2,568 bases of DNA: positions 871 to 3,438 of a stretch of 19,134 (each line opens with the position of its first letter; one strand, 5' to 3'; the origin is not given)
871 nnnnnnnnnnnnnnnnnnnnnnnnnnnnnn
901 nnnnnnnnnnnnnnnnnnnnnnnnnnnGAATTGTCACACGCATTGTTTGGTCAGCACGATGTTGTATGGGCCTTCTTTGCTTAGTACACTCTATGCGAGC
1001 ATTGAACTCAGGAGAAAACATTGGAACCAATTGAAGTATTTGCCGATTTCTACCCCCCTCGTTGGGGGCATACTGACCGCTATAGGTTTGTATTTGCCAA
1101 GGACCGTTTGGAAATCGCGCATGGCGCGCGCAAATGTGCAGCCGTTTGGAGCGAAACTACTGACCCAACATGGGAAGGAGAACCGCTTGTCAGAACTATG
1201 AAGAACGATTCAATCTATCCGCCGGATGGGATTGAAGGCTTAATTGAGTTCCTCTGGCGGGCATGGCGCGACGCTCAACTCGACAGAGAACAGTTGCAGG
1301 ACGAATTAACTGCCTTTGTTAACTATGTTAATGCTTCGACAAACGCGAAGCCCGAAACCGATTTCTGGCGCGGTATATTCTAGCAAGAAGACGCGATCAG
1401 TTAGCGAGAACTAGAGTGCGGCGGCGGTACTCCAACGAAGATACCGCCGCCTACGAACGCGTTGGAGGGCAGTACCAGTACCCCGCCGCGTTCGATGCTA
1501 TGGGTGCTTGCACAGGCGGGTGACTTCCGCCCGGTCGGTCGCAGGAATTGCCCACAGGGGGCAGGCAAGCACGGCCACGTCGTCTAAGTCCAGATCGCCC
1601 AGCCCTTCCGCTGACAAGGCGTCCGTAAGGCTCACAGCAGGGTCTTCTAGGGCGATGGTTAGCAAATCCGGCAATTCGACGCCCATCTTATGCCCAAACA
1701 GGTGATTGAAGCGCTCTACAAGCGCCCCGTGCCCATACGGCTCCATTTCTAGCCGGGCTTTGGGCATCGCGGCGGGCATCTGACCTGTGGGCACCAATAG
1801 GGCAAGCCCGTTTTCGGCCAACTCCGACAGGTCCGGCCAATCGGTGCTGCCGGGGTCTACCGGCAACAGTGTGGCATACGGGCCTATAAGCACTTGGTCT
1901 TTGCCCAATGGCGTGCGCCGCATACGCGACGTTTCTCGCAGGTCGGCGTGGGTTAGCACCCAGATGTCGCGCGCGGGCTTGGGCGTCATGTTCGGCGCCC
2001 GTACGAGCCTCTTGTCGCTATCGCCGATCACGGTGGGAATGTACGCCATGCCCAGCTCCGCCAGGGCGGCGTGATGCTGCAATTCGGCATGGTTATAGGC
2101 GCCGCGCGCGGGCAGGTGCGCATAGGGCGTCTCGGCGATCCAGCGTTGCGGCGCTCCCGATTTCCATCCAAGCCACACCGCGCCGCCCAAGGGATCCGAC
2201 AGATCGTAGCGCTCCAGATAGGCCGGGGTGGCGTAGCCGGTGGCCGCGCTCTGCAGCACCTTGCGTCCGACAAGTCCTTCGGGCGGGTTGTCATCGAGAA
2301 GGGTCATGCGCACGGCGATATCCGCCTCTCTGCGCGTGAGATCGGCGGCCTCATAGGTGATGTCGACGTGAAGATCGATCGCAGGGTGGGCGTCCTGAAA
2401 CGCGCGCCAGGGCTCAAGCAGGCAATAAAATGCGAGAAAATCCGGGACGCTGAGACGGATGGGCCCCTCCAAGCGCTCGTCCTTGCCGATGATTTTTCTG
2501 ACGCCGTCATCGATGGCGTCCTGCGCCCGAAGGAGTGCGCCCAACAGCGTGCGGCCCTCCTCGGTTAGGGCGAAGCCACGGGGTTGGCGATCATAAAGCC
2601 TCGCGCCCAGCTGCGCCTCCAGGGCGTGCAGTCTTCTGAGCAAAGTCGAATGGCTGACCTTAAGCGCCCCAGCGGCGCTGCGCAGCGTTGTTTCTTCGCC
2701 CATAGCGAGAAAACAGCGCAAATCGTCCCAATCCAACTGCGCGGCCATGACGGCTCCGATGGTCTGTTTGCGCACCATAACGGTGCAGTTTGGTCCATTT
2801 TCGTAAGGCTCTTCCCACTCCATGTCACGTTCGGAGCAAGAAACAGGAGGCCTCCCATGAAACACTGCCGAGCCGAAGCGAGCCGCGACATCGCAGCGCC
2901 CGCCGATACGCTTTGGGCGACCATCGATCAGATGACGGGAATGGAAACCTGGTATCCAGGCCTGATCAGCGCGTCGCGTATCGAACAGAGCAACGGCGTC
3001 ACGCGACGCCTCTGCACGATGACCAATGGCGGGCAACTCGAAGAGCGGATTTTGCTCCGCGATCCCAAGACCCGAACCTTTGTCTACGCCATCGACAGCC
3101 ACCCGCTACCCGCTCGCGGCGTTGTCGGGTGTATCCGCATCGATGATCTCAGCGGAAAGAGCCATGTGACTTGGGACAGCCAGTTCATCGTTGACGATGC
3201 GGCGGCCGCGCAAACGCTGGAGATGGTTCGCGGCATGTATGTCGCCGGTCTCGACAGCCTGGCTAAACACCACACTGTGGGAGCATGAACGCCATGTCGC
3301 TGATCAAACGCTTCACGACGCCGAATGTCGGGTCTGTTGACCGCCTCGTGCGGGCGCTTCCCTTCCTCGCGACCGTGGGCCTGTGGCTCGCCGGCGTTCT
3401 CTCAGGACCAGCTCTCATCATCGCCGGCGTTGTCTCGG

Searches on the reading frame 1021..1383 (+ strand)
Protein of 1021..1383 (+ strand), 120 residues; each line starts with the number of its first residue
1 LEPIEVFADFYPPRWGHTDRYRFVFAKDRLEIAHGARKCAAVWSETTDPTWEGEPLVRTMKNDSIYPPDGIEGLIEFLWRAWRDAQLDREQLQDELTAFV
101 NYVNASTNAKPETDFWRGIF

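Call 5: search_protein_families(library=padloc, proteins=[window:1021-1383:+], max_evalue=10)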
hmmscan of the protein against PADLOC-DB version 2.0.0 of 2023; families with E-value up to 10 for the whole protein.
window:1021-1383:+ (120 aa): 0 families

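Call 8: search_protein_families(library=pfam, proteins=[window:1021-1383:+], max_evalue=10)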
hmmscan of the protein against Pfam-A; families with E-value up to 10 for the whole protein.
window:1021-1383:+ (120 aa): 2 families
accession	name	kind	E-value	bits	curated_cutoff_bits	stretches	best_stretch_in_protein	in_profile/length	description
PF21648.2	M1E1E6-like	-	1.5e-29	102.7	27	1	6-106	3-103/104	Integron cassette protein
PF23852.1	DUF7215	-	0.15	12.7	27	1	86-104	9-27/47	Family of unknown function (DUF7215)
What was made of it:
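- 1021..1383 (+): Gene B: 120-aa member of Pfam PF21648 (M1E1E6-like 'integron cassette protein'), homologous to Vch_cass3 (PDB 3FY6), a dimeric alpha+beta protein of unknown function. Pfam 102.7 bits against a cut-off of 27 (call 8).
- On HepT/MntA toxin-antitoxin: The downstream gene is PF21648 (call 8).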

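Call 9: search_protein_families(library=ncbifam, proteins=[window:1021-1383:+], max_evalue=10)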
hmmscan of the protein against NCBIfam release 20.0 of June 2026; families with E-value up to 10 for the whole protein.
window:1021-1383:+ (120 aa): 0 families

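Call 10: search_protein_families(library=phrogs, proteins=[window:1021-1383:+], max_evalue=10)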
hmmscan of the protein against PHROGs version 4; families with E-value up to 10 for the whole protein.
window:1021-1383:+ (120 aa): 1 family
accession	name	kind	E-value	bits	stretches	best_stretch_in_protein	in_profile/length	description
phrog_450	-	unknown function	0.41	11.7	1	62-108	16-67/88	-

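Call 12: search_solved_structures(query=window:1021-1383:+, max_evalue=10, show_alignments=2)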
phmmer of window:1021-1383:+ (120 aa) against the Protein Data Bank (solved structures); distinct sequences matched with E-value up to 10: 2.
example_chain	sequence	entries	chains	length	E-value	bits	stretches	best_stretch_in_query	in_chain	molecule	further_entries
3fy6_A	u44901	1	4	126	3.1e-26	95.1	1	5-120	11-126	Integron cassette protein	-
9nri_Bb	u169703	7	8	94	0.4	13.9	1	8-45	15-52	Large ribosomal subunit protein eL43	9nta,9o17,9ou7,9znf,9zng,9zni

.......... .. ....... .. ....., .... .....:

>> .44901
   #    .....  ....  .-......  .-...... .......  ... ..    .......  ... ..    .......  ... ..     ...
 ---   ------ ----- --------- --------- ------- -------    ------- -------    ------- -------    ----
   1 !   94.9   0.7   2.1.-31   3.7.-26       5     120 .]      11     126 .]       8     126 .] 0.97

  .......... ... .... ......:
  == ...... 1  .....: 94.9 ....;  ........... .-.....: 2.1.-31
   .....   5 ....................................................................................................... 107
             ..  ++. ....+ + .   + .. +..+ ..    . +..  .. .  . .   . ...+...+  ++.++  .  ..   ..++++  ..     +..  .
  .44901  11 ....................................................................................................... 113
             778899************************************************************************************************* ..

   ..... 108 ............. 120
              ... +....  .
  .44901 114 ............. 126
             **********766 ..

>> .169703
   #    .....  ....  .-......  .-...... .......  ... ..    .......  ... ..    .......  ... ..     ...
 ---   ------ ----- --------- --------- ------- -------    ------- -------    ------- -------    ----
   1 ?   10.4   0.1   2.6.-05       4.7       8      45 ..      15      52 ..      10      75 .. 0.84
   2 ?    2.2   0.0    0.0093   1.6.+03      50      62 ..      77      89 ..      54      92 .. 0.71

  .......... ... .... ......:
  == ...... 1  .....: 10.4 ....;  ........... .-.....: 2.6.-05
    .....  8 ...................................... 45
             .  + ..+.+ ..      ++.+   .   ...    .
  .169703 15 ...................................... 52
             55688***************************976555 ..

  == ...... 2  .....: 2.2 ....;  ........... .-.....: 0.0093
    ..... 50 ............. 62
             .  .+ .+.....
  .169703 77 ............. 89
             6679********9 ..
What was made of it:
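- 1021..1383 (+): PDB 3fy6 at 3.1e-26 (call 12).
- On Pfam PF21648 / Vch_cass3 (gene B): PDB 3fy6 at 3.1e-26 over residues 5-120 (call 12).
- Checked: 'Neither resembles a well-known family' is wrong for B. B matches Pfam PF21648 at 1.5e-29 and PDB 3FY6 at 3e-26 (calls 8, 12).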

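Call 36: find_encoding_contigs(protein=window:1021-1380:+, flank=10000, max_places=4)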
Protein seq(120 aa) (120 aa): no gene with exactly this product is on record in the collection.

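Call 64: find_homologous_proteins(query=window:1021-1380:+)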
Query seq(120 aa) (120 aa): 9 proteins with E <= 0.001 among 11 candidates.
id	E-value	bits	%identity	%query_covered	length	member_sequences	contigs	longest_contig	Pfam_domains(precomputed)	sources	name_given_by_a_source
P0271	2.1e-79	282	100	100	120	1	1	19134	PF21648.2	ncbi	-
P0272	6.7e-66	238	88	94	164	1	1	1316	PF21648.2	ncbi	-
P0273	5.0e-61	222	78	100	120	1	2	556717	PF21648.2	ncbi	-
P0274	1.9e-59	217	78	100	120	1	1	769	PF21648.2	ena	-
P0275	6.5e-58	212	73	100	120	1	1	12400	PF21648.2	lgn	-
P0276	1.5e-57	211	74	100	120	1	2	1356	PF21648.2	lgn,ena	-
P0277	6.0e-56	206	72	100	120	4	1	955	PF21648.2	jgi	jgi:hypothetical protein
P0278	1.8e-53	198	68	100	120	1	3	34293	PF21648.2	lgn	-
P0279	3.7e-45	171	80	78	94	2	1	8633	PF21648.2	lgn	-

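Call 65: find_encoding_contigs(protein=P0272, flank=5000, max_places=3)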
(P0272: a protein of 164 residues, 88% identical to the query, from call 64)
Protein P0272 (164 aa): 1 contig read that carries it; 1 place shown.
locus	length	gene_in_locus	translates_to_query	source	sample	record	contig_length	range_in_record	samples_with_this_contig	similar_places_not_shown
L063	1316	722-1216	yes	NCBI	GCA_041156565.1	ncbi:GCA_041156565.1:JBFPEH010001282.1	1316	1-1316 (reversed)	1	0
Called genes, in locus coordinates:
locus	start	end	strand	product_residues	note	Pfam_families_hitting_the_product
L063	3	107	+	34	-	?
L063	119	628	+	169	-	-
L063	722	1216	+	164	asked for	PF21648:M1E1E6-like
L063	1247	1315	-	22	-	?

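Call 66: find_encoding_contigs(protein=P0273, flank=8000, max_places=3)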
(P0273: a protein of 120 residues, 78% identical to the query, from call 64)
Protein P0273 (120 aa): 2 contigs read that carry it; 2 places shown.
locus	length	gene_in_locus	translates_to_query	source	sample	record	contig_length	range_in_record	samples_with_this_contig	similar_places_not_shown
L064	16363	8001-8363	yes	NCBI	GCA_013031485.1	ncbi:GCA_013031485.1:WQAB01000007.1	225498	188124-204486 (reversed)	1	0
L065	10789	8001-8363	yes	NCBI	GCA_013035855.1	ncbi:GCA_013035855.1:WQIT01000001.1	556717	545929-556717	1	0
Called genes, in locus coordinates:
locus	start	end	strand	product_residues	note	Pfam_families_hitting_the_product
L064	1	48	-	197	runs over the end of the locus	PF00239:Resolvase, PF13384:HTH_23 (weak), PF13518:HTH_28 (faint)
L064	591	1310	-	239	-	PF03567:Sulfotransfer_2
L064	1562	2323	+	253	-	-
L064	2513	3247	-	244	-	-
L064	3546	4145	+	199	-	-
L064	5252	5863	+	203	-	PF11319:VasI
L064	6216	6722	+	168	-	-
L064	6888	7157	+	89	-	-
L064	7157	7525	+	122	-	-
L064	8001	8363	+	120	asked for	PF21648:M1E1E6-like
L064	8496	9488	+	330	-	-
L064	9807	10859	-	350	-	PF13481:AAA_25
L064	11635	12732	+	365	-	PF01408:GFO_IDH_MocA, PF02894:GFO_IDH_MocA_C, PF22725:GFO_IDH_MocA_C3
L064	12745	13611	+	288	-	-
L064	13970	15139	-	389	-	PF13524:Glyco_trans_1_2 (weak)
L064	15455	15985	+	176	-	PF00908:dTDP_sugar_isom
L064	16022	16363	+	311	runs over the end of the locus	PF00106:adh_short (faint), PF01370:Epimerase, PF04321:RmlD_sub_bind (weak), PF16363:GDP_Man_Dehyd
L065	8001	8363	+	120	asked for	PF21648:M1E1E6-like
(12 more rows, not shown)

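Call 67: find_encoding_contigs(protein=P0278, flank=8000, max_places=3)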
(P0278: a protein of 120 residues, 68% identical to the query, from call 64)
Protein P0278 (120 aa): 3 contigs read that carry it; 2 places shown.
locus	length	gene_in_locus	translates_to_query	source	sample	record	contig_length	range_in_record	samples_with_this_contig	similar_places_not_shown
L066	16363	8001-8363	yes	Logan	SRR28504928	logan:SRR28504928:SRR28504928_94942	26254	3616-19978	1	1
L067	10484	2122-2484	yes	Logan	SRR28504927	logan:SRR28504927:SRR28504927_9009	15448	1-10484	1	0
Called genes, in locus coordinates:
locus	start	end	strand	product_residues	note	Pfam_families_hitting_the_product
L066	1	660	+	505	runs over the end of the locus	PF01970:TctA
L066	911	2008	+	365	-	PF09937:DUF2169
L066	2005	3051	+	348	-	-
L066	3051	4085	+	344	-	PF13665:Tox-PAAR-like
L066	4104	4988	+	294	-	-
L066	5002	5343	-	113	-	-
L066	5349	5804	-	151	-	PF20093:DUF6484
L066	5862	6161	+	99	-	-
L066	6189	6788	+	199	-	PF00665:rve (weak)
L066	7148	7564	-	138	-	-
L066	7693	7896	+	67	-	-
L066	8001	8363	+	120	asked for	PF21648:M1E1E6-like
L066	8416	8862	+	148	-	-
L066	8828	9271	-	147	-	PF01609:DDE_Tnp_1, PF13612:DDE_Tnp_1_3 (weak), PF13586:DDE_Tnp_1_2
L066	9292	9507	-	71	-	-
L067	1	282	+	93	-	?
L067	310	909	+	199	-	PF00665:rve (weak)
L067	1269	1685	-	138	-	-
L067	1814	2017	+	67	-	-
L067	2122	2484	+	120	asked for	PF21648:M1E1E6-like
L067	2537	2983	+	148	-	-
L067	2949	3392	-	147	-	PF01609:DDE_Tnp_1, PF13612:DDE_Tnp_1_3 (weak), PF13586:DDE_Tnp_1_2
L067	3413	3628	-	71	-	-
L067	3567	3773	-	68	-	PF13340:DUF4096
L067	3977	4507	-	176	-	-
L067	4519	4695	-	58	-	-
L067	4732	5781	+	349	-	PF18864:AbiTii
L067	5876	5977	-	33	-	-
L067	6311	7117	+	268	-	-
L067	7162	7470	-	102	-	-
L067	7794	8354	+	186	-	PF00239:Resolvase, PF02796:HTH_7 (weak)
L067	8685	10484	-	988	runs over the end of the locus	-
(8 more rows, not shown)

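Call 69: find_encoding_contigs(protein=P0271, flank=10000, max_places=2)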
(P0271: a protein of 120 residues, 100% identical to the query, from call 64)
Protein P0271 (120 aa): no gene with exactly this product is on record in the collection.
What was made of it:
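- Tried and rejected: The window proteins could not be looked up by exact sequence, so the source record was not identified (calls 36, 69).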

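Call 82: search_dna_similar(query=window:1021-1380:+, collection=plasmids, mode=protein, max_evalue=0.001, max_rows=15)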
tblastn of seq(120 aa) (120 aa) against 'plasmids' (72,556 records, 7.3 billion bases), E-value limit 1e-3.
Records with a match: 1; places in all: 1; records where one place covers at least 80% of the query: 1.
Best place of each record, by identity: <60% 1.
By first word of the organism name: Anabaena 1.
By predicted mobility (MOB-suite, as given by PLSDB): non-mobilizable 1.
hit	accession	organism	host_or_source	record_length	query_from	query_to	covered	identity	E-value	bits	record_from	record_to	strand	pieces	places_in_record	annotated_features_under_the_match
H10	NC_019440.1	Anabaena sp. 90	-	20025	4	120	98%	33.3%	2e-20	92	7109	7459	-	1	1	hypothetical protein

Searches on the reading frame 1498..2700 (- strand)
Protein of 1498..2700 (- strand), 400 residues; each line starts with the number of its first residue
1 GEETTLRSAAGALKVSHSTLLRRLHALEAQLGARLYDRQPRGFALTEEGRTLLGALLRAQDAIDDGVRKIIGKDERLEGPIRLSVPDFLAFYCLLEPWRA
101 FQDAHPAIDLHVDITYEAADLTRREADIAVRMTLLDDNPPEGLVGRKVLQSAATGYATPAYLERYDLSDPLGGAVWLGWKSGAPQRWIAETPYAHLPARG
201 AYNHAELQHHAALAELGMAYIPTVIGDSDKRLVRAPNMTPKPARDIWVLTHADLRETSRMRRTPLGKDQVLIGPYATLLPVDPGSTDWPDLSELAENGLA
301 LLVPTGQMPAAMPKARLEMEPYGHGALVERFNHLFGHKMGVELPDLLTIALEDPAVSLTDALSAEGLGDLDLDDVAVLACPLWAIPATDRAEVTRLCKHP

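Call 19: search_protein_families(library=pfam, proteins=[window:1498-2700:-], max_evalue=0.001)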
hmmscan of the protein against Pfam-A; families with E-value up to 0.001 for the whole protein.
window:1498-2700:- (400 aa): 2 families
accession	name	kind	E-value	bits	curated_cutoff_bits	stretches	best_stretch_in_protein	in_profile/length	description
PF03466.25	LysR_substrate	-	1.9e-14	54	28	1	76-261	3-198/209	LysR substrate binding domain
PF00126.33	HTH_1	-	6e-11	42.6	26.6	1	2-50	12-60/60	Bacterial regulatory helix-turn-helix protein, lysR family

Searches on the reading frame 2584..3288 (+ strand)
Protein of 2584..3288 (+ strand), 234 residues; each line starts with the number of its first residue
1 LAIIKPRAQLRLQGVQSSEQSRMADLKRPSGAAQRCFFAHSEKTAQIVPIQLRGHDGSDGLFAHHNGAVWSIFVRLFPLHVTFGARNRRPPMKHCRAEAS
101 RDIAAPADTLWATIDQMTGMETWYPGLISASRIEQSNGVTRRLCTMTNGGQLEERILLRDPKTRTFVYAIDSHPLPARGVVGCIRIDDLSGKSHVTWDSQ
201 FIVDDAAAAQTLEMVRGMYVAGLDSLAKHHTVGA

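Call 19: search_protein_families(library=pfam, proteins=[window:2584-3288:+], max_evalue=0.001)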
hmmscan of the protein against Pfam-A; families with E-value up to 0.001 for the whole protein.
window:2584-3288:+ (234 aa): 1 family
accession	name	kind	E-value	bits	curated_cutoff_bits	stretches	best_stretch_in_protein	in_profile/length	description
PF10604.15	Polyketide_cyc2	-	5.4e-19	69.3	27.4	1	95-229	2-140/142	Polyketide cyclase / dehydrase and lipid transport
